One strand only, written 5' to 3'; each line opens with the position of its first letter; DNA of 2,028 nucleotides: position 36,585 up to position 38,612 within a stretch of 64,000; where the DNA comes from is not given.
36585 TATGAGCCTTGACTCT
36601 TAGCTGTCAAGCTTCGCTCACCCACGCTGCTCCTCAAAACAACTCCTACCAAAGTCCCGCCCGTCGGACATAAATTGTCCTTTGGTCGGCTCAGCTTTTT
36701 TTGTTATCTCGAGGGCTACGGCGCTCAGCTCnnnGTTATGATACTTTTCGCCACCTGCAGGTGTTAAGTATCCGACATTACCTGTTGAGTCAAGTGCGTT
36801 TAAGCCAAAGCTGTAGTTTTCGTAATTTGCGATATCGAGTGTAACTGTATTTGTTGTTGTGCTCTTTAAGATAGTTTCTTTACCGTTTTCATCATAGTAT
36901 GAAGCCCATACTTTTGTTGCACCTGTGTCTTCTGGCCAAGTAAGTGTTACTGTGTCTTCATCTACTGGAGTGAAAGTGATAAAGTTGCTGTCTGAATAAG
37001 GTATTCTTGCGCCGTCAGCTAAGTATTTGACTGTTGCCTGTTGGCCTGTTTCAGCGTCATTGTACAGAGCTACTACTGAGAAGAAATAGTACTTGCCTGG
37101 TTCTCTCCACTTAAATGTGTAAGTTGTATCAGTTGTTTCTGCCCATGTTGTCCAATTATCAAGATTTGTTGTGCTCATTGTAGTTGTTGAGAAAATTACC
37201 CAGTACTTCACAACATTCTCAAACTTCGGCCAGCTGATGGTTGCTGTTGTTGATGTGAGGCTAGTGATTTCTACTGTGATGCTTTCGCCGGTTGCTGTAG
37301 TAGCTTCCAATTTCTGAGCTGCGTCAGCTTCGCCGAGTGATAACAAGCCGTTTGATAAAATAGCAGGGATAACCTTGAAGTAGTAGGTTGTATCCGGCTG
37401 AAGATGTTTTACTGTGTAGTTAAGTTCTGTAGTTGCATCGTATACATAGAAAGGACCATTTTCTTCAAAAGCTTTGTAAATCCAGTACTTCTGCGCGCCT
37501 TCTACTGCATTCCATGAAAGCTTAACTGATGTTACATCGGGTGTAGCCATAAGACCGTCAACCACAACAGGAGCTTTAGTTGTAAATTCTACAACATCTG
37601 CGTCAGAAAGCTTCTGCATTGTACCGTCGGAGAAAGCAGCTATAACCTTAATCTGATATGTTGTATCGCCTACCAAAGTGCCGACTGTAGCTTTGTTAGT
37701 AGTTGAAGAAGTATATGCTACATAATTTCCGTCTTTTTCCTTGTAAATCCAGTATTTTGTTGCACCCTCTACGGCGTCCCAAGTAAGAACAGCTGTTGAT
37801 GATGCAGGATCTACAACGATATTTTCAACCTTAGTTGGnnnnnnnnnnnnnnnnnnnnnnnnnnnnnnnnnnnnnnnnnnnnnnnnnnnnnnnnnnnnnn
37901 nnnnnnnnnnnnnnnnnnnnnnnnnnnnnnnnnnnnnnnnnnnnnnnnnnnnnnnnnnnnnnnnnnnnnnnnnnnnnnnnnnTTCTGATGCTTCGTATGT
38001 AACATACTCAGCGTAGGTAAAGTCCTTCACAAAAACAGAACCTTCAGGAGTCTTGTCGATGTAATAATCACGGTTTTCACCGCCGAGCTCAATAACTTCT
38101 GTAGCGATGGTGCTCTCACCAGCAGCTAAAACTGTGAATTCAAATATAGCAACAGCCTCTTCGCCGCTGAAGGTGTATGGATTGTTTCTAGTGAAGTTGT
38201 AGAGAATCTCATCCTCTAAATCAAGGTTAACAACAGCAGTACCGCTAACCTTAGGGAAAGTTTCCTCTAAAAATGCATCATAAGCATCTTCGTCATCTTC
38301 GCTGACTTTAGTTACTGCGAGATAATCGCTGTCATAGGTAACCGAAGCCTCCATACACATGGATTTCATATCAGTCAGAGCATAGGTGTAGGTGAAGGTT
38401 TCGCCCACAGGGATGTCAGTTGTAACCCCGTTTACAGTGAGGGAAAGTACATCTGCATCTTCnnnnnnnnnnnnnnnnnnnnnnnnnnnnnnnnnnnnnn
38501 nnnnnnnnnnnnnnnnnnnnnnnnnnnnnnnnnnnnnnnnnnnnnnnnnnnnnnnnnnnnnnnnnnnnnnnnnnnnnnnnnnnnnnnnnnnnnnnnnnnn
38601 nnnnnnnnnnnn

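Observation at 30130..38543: Scaffoldin and amylase share a ~370-aa 4xFN3 C-terminal tail: possible sortase-independent amylosome anchor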

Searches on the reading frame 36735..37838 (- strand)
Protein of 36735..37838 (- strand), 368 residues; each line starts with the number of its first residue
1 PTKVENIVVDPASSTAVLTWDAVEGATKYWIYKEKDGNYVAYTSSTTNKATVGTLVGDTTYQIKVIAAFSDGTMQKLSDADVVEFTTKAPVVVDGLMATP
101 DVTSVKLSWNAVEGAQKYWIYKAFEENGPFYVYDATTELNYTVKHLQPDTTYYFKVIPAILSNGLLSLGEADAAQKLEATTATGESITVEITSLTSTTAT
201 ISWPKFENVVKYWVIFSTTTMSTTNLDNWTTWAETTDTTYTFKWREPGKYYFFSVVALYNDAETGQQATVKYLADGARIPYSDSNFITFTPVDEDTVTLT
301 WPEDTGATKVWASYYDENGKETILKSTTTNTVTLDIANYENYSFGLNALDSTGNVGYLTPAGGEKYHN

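Call 52: predict_structure(alignment_id=A3)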
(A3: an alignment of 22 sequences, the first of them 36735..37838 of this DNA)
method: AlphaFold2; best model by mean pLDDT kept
length: 368 residues; sequences in the alignment: 22
mean_pLDDT: 90.5   pTM: 0.64
mean pLDDT of the five models: 90.5, 90.4, 89.3, 88.5, 88.4
residues with pLDDT >= 90: 224; 70-90: 143; 50-70: 1; < 50: 0
segments of 3 or more residues with pLDDT < 50: none
pLDDT, mean of each block of 10 residues (from residue 1): 90 94 94 94 94 91 96 93 95 93 93 92 87 93 88 94 85 91 87 91 91 95 89 96 85 94 83 90 87 92 86 88 90 91 89 82 84
secondary structure, 60 per line:
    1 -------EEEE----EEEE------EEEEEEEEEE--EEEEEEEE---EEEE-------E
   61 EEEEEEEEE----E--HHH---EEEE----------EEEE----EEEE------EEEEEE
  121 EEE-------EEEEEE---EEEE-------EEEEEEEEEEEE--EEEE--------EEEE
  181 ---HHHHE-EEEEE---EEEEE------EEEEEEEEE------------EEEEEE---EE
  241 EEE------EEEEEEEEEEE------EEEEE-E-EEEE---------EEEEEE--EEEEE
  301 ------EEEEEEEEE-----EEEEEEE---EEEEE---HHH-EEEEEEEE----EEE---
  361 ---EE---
elements in order: E8-11 E16-19 E26-35 E38-45 E49-52 E60-69 E83-86 E97-100 E105-108 E115-123 E131-136 E140-143 E151-162 E165-168 E177-180 H184-187 E190-194 E198-202 E209-217 E230-235 E239-243 E250-260 E267-271 E275-278 E288-293 E296-300 E307-315 E321-327 E331-335 E343-350 E355-357

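Call 55: fold_search(model_id=the predicted structure, library=pdb)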
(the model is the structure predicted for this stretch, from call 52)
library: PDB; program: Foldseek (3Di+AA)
matches with E <= 10: 1961; with E <= 0.001: 549
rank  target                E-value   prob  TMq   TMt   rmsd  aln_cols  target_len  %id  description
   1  6tpw                  3.1e-18  1.00  0.34  0.34  15.3       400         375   18  Crystal structures of FNIII domain one through four of the human leucocyte common antigen-related protein ( LAR) (released 2020-05-13)
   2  3t1w                  4.3e-17  1.00  0.30  0.30  14.3       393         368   17  Structure of the four-domain fragment Fn7B89 of oncofetal fibronectin (released 2012-03-21)
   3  6mfa                  1.6e-15  1.00  0.29  0.29  28.9       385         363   16  Fragment of human fibronectin containing the 4th-7th type III domains (released 2019-09-18)
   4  8q6t_I                5.5e-15  1.00  0.24  0.11  33.4       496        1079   14  Helical reconstruction of the relaxed thick filament from FIB milled left ventricular mouse myofibrils (released 2023-11-01)
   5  9lc0_I                3.9e-14  1.00  0.33  0.13  13.5       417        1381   13  tail complex of mature phage N4 (released 2025-04-16)
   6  6xay_B                2.2e-13  1.00  0.32  0.40  11.4       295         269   15  Structure of a fragment of human fibronectin containing the 10th, 11th and 12th type III domains (released 2021-06-09)
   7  9ozi_A                2.5e-13  1.00  0.32  0.09  18.3       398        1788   14  Cryo-EM structure of chicken ROS1 in apo-state. This is the complete map and model. (released 2026-02-25)
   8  1fnf                  3.0e-13  1.00  0.28  0.28  16.4       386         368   14  FRAGMENT OF HUMAN FIBRONECTIN ENCOMPASSING TYPE-III REPEATS 7 THROUGH 10 (released 1996-01-29)
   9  6xay_A                5.0e-13  1.00  0.32  0.39  11.4       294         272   15  Structure of a fragment of human fibronectin containing the 10th, 11th and 12th type III domains (released 2021-06-09)
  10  1tdq_A                5.0e-13  1.00  0.26  0.33  12.1       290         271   18  Structural basis for the interactions between tenascins and the C-type lectin domains from lecticans: evidence for a c (released 2004-08-31)
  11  6xax_A                5.2e-13  1.00  0.29  0.36  12.1       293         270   18  Structure of a fragment of human fibronectin containing the 11th type III domain, extra domain A, and the 12th type II (released 2021-06-09)
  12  9oz1_A                5.5e-13  1.00  0.31  0.17  18.3       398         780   14  Cryo-EM structure of chicken ROS1 in apo-state. Cryo-EM refinement is focused on the "leg" region of chicken ROS1. (released 2026-02-25)
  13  6xay_C                5.8e-13  1.00  0.28  0.35  12.6       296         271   17  Structure of a fragment of human fibronectin containing the 10th, 11th and 12th type III domains (released 2021-06-09)
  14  5utk_A                1.6e-12  1.00  0.23  0.28  14.8       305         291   17  Crystal structure of the membrane proximal three fibronectin type III (FNIII) domains of Tie2 (Tie2[FNIIIa-c]) (released 2017-04-12)
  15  4pbx                  1.6e-12  1.00  0.24  0.17  17.6       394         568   14  Crystal structure of the six N-terminal domains of human receptor protein tyrosine phosphatase sigma (released 2014-11-12)
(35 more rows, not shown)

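Call 85: search_dna_similar(query=window:36735-37838:-, collection=plasmids, mode=protein, max_evalue=0.001, max_rows=25)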
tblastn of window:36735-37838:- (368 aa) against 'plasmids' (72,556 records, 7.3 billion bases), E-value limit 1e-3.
Records with a match: 7; places in all: 8; records where one place covers at least 80% of the query: 0.
Best place of each record, by identity: <60% 7.
By first word of the organism name: Paenibacillus 6; Embleya 1.
By predicted mobility (MOB-suite, as given by PLSDB): non-mobilizable 6; mobilizable 1.
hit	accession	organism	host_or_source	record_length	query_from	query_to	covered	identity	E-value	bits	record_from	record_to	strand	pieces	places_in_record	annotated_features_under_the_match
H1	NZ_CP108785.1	Embleya sp. NBC_00888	-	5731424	11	156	40%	37.7%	3e-7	60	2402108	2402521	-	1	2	none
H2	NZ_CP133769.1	Paenibacillus polymyxa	soybean,single cell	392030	15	157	39%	32.4%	9e-5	52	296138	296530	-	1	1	S-layer homology domain-containing protein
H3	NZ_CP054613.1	Paenibacillus cellulosilyticus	cell culture,soil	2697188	14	159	40%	31.6%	8e-5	52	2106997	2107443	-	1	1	none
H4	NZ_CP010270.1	Paenibacillus polymyxa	-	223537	4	156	42%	30.1%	8e-5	52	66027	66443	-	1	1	S-layer homology domain-containing protein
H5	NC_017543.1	Paenibacillus polymyxa M1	-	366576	15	157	39%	31.7%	1e-4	52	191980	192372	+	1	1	S-layer homology domain-containing protein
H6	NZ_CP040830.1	Paenibacillus polymyxa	Potato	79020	4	156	42%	29.4%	9e-5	52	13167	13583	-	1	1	fibronectin type III domain-containing protein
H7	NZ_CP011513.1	Paenibacillus peoriae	cell culture,soil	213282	10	156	40%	29.3%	5e-4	50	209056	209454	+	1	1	fibronectin type III domain-containing protein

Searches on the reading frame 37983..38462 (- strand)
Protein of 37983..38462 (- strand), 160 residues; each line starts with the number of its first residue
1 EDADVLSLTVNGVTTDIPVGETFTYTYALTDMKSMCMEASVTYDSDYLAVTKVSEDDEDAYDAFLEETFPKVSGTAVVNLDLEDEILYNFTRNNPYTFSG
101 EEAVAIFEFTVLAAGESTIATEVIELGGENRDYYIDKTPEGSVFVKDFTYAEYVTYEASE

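Call 19: search_solved_structures(query=window:37983-38462:-, max_evalue=10, show_alignments=2)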
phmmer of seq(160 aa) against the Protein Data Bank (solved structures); distinct sequences matched with E-value up to 10: 0.
